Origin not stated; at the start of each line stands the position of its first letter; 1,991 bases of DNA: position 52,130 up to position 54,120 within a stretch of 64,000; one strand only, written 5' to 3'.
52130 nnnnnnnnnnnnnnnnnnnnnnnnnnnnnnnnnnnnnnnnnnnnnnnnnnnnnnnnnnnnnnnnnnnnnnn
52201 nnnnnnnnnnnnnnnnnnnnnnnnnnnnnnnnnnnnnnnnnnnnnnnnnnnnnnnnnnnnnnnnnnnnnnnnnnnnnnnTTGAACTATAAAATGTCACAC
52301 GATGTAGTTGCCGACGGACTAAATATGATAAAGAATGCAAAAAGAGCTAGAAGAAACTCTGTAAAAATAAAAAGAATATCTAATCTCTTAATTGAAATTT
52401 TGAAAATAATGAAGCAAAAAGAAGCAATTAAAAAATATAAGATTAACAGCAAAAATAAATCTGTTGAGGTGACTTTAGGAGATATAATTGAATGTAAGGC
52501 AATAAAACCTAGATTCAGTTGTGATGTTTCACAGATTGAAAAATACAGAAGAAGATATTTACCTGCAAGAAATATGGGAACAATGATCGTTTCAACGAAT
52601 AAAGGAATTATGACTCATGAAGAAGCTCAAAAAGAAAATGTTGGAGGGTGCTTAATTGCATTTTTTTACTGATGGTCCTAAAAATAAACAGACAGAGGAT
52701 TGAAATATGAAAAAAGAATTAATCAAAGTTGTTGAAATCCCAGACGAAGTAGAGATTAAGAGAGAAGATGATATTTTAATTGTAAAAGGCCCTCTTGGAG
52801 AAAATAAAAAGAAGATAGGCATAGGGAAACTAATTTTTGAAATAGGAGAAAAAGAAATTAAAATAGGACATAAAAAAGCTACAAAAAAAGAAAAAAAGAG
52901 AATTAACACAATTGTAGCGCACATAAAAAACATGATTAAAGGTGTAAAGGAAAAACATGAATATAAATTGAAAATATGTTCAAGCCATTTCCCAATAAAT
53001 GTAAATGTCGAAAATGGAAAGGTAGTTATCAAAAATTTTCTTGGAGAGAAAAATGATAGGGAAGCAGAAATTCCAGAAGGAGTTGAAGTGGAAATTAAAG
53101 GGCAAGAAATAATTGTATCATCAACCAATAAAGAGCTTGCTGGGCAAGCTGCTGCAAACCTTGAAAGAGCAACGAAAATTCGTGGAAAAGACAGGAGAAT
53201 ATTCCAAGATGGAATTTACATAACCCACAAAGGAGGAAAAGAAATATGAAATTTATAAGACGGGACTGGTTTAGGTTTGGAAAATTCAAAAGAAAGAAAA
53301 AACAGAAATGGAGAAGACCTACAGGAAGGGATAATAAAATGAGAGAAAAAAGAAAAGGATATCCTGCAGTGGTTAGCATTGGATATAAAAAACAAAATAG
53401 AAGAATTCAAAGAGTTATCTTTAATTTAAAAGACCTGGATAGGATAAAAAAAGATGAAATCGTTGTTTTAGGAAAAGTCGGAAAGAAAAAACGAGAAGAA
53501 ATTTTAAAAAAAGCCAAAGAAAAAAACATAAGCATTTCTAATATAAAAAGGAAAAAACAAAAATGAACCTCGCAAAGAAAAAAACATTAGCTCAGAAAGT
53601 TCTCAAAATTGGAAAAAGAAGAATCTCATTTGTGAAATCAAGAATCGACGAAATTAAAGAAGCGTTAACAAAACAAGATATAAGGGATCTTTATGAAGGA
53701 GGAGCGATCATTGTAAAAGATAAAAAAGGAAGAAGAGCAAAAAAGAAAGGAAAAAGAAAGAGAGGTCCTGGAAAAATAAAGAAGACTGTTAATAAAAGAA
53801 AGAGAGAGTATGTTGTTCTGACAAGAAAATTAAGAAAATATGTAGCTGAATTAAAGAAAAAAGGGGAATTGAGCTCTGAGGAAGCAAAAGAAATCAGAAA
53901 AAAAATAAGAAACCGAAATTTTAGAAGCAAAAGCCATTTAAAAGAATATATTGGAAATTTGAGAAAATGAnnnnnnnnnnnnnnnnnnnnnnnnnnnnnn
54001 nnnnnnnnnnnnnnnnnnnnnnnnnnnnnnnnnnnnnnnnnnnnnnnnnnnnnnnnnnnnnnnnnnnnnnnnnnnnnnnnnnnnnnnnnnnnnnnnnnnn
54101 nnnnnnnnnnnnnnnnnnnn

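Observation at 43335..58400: Archaeal L3-to-SecY ribosomal super-operon interrupted at five positions by six co-oriented, tightly coupled non-ribosomal ORFs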

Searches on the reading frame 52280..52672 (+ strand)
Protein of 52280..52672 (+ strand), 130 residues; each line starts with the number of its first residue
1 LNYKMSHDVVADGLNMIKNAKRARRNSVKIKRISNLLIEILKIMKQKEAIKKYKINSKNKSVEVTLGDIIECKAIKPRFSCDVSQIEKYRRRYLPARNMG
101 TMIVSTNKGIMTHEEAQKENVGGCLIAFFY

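Call 6: search_protein_families(library=pfam, max_evalue=0.001, proteins=[window:52280-52672:+])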
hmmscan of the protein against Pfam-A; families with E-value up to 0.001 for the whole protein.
window:52280-52672:+ (130 aa): 1 family
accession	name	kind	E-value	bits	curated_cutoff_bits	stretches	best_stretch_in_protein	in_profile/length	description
PF00410.24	Ribosomal_S8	-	3.5e-23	82.4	24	1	8-130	1-126/126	Ribosomal protein S8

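Call 9: find_related_loci(query=window:52280-52672:+, collection=genome_contigs, flank=10000)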
Query window:52280-52672:+ (130 aa) in genome_contigs; peptide patterns used: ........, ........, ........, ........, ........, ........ (x = any residue, [..] = any of these).
248 stretches matched a pattern; 24 encode a relative of the query (tblastn E <= 1e-3); 24 distinct loci.
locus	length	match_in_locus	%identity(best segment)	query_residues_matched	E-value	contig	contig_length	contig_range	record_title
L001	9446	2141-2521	80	4-130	4e-71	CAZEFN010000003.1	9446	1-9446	MAG TPA_asm: Candidatus Woesearchaeota archaeon isolate SRP118108_co2_391 genome assembly, contig: k141_756128, whole ge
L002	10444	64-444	76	4-130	4e-66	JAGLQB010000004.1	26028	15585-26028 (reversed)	MAG: Candidatus Pacearchaeota archaeon isolate RS_8_33 ROV157_8.bin.33.fa_4, whole genome shotgun sequence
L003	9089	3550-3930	75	4-130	1e-65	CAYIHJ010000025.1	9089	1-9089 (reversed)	MAG TPA_asm: Candidatus Woesearchaeota archaeon isolate ERP119705_co22_52 genome assembly, contig: NODE_5986_length_9089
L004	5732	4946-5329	72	3-130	2e-65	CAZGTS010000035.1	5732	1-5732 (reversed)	MAG TPA_asm: Candidatus Woesearchaeota archaeon isolate binchicken_co181_128 genome assembly, contig: NODE_31451_length_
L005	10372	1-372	74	7-130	2e-64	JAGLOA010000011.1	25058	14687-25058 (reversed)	MAG: Candidatus Pacearchaeota archaeon isolate RS_7_11 ROV157_7.bin.11.fa_11, whole genome shotgun sequence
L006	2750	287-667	76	4-130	1e-64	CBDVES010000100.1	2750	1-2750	MAG TPA_asm: uncultured archaeon isolate SRR22302360_concoct_122 genome assembly, contig: ERZ25073602.24866, whole genom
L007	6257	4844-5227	72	3-130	4e-64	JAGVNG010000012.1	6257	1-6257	MAG: Nanoarchaeota archaeon isolate DeMMO3_40 c_000000074053, whole genome shotgun sequence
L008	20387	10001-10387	71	2-130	6e-63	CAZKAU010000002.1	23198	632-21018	MAG TPA_asm: Candidatus Woesearchaeota archaeon isolate binchicken_co224_164 genome assembly, contig: NODE_1944_length_2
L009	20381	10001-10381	78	4-130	2e-62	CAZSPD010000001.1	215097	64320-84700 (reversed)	MAG TPA_asm: Candidatus Woesearchaeota archaeon isolate binchicken_co39_584 genome assembly, contig: NODE_42_length_2150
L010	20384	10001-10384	73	3-130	1e-62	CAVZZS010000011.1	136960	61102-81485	MAG: uncultured Nanoarchaeota archaeon isolate MFD01689.bin.2.81 genome assembly, contig: contig_71988, whole genome sho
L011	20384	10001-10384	73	3-130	1e-62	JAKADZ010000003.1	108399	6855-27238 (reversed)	MAG: Nanoarchaeota archaeon isolate WY1.bin114 NODE_303_length_108399_cov_5.092499, whole genome shotgun sequence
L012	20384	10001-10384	74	3-130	2e-62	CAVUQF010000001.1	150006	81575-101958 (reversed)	MAG: uncultured Nanoarchaeota archaeon isolate MFD01689.bin.1.29 genome assembly, contig: contig_39115, whole genome sho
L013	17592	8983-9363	76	4-130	4e-62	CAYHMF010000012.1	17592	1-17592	MAG TPA_asm: Candidatus Woesearchaeota archaeon isolate ERP119705_co13_638 genome assembly, contig: NODE_4044_length_175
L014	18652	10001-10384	70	3-130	2e-61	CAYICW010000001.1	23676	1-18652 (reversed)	MAG TPA_asm: Candidatus Woesearchaeota archaeon isolate ERP119705_co1_234 genome assembly, contig: NODE_2191_length_2367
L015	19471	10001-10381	72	4-130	3e-60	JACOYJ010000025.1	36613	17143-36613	MAG: Candidatus Pacearchaeota archaeon isolate NC_groundwater_176_Ag_S-0.1um_34_9 S4_GD2017_2_S1_scaffold_661, whole gen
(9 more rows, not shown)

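Call 16: list_cluster_members(proteins=[window:45058-45213:+, window:45197-45856:+, window:45209-45856:+, window:49934-50170:+, window:52006-52287:+, window:53967-54431:+, window:56137-56379:+, window:52280-52672:+, window:49531-49932:+])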
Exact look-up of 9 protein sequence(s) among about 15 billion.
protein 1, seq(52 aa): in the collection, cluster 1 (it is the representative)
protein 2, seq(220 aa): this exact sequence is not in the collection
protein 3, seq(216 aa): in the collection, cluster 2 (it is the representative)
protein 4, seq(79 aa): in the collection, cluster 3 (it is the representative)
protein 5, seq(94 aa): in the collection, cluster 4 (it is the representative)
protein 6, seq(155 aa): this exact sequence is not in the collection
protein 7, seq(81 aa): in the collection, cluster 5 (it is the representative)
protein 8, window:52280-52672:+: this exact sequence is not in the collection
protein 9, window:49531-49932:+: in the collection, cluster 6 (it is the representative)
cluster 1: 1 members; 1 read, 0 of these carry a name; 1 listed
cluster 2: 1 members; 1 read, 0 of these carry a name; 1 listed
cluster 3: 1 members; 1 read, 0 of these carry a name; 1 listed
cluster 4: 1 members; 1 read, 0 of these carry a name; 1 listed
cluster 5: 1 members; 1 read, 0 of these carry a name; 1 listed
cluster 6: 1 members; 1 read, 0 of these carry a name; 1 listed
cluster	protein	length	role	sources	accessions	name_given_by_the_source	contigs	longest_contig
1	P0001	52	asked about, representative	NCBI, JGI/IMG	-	-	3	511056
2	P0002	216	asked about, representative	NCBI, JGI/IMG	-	-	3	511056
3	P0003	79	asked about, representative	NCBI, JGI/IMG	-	-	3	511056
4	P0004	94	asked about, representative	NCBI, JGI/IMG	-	-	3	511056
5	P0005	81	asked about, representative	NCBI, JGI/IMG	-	-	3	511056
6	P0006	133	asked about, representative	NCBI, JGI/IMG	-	-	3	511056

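Call 18: find_related_loci(query=window:52280-52672:+, collection=metagenome_contigs, flank=10000)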
Query window:52280-52672:+ (130 aa) in metagenome_contigs; peptide patterns used: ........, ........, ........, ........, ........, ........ (x = any residue, [..] = any of these).
480 stretches matched a pattern; 58 encode a relative of the query (tblastn E <= 1e-3); 58 distinct loci.
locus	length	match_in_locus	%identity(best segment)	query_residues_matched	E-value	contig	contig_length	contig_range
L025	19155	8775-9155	80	4-130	5e-71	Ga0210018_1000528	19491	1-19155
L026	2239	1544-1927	77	3-130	4e-71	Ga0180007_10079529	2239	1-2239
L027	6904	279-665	76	2-130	6e-69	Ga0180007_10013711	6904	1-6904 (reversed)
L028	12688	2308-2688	78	4-130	7e-68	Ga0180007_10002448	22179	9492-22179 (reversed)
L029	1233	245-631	75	2-130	1e-71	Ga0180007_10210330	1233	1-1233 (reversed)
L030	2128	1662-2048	74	2-130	5e-68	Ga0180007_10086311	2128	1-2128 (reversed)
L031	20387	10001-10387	74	2-130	6e-66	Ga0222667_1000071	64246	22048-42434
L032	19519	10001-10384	72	3-130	2e-65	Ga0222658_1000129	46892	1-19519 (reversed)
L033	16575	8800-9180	73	4-130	6e-64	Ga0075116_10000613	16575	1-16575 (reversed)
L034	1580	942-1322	74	4-130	4e-66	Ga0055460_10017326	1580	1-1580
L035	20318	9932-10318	72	2-130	1e-63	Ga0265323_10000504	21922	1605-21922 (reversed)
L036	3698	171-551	72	4-130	1e-63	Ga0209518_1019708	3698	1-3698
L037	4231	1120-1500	72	4-130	1e-63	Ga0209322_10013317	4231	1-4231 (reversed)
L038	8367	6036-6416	72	4-130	1e-63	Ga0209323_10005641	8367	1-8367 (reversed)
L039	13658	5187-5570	73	3-130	5e-63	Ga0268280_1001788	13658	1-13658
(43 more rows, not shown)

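Call 32: search_protein_families(library=pfam, alignment_id=A2, max_evalue=0.001)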
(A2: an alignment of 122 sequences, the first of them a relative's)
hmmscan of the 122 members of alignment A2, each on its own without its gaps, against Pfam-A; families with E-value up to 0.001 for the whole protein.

A. member 1, L001:3795-4259:+ (155 aa): 0 families

B. families by the number of members that match (of 122 scanned): 17 families
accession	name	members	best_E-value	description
PF00929.31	RNase_T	3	1.1e-14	Exonuclease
PF16473.11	Rv2179c-like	3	5.6e-12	3'-5' exoribonuclease Rv2179c-like domain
PF01988.24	VIT1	3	3e-09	VIT family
PF05221.23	AdoHcyase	1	2.9e-75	S-adenosyl-L-homocysteine hydrolase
PF00670.27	AdoHcyase_NAD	1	1.5e-54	S-adenosyl-L-homocysteine hydrolase, NAD binding domain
PF04463.17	2-thiour_desulf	1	2.9e-41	2-thiouracil desulfurase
PF18931.5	DUF5680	1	2.6e-24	Domain of unknown function (DUF5680)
PF13419.12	HAD_2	1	5.1e-13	Haloacid dehalogenase-like hydrolase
PF02826.25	2-Hacid_dh_C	1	1.9e-10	D-isomer specific 2-hydroxyacid dehydrogenase, NAD binding domain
PF00702.32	Hydrolase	1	1e-08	haloacid dehalogenase-like hydrolase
PF07991.19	KARI_N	1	1.2e-07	Acetohydroxy acid isomeroreductase, NADPH-binding domain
PF01230.28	HIT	1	2.9e-07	HIT domain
PF03819.22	MazG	1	3.4e-07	MazG nucleotide pyrophosphohydrolase domain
PF13242.12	Hydrolase_like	1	4e-06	HAD-hyrolase-like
PF12689.13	Acid_PPase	1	0.00025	Acid Phosphatase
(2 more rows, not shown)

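Call 91: search_protein_families(library=padloc, max_evalue=0.01, proteins=[P0001, P0002, P0003, P0004, P0005])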
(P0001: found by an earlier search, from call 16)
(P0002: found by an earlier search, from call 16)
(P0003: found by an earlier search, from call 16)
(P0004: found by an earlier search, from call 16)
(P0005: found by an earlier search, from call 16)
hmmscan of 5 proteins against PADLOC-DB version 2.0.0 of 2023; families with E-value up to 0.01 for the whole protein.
P0001 (52 aa): 0 families

P0002 (216 aa): 2 families
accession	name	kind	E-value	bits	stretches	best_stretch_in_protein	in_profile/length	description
PDLC01247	DEDDh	-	6.1e-17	60.6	1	8-191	1-138/139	"CAS-I,CAS-II,CAS-III,CAS-IV,CAS-V,CAS-VI; associated"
PDLC00753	Effector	-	7.1e-10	37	1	7-127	8-131/184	Exonuclease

P0003 (79 aa): 0 families

P0004 (94 aa): 0 families

P0005 (81 aa): 0 families

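Call 92: search_protein_families(library=phrogs, max_evalue=0.01, proteins=[P0001, P0002, P0003, P0004, P0005])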
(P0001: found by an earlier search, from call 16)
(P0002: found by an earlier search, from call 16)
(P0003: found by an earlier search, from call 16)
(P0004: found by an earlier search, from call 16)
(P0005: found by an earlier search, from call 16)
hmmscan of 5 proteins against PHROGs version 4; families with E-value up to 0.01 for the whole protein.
P0001 (52 aa): 0 families

P0002 (216 aa): 3 families
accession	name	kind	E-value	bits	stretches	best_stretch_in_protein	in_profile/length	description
phrog_192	-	DNA, RNA and nucleotide metabolism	8.1e-24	85.6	1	8-194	109-270/397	DNA polymerase exonuclease subunit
phrog_255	-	DNA, RNA and nucleotide metabolism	2.2e-06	27.9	1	8-195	183-359/436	exonuclease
phrog_2259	-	DNA, RNA and nucleotide metabolism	1.7e-05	25.5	1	66-193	75-171/186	Rnase H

P0003 (79 aa): 0 families

P0004 (94 aa): 0 families

P0005 (81 aa): 0 families

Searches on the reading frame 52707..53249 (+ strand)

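Call 6: search_protein_families(library=pfam, max_evalue=0.001, proteins=[window:52707-53249:+])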
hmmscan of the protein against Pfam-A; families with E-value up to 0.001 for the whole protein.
window:52707-53249:+ (180 aa): 1 family
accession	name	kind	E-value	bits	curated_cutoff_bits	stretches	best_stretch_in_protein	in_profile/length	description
PF00347.28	Ribosomal_L6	-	3.7e-21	76.1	27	2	95-169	1-80/80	Ribosomal protein L6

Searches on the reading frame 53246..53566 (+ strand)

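Call 6: search_protein_families(library=pfam, max_evalue=0.001, proteins=[window:53246-53566:+])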
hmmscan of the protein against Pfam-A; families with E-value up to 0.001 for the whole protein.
window:53246-53566:+ (106 aa): 1 family
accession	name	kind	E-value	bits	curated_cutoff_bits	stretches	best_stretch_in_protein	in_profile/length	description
PF01655.23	Ribosomal_L32e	-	1e-15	58.4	25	1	2-99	3-108/108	Ribosomal protein L32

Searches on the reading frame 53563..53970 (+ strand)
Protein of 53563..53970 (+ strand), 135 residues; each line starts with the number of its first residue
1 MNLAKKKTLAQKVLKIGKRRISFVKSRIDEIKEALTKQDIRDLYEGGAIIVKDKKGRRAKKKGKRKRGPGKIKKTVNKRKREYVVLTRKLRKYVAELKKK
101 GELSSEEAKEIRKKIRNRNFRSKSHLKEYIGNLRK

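Call 6: search_protein_families(library=pfam, max_evalue=0.001, proteins=[window:53563-53970:+])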
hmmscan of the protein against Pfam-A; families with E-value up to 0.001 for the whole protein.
window:53563-53970:+ (135 aa): 2 families
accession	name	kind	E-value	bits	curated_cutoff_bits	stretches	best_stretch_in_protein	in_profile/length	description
PF01280.26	Ribosomal_L19e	-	7.3e-14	51.9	25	1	2-54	1-53/53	Ribosomal protein L19e, N-terminal domain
PF25476.1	Ribosomal_L19e_C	-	4.6e-07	30.4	25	1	57-131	11-88/91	Ribosomal protein L19e, C-terminal domain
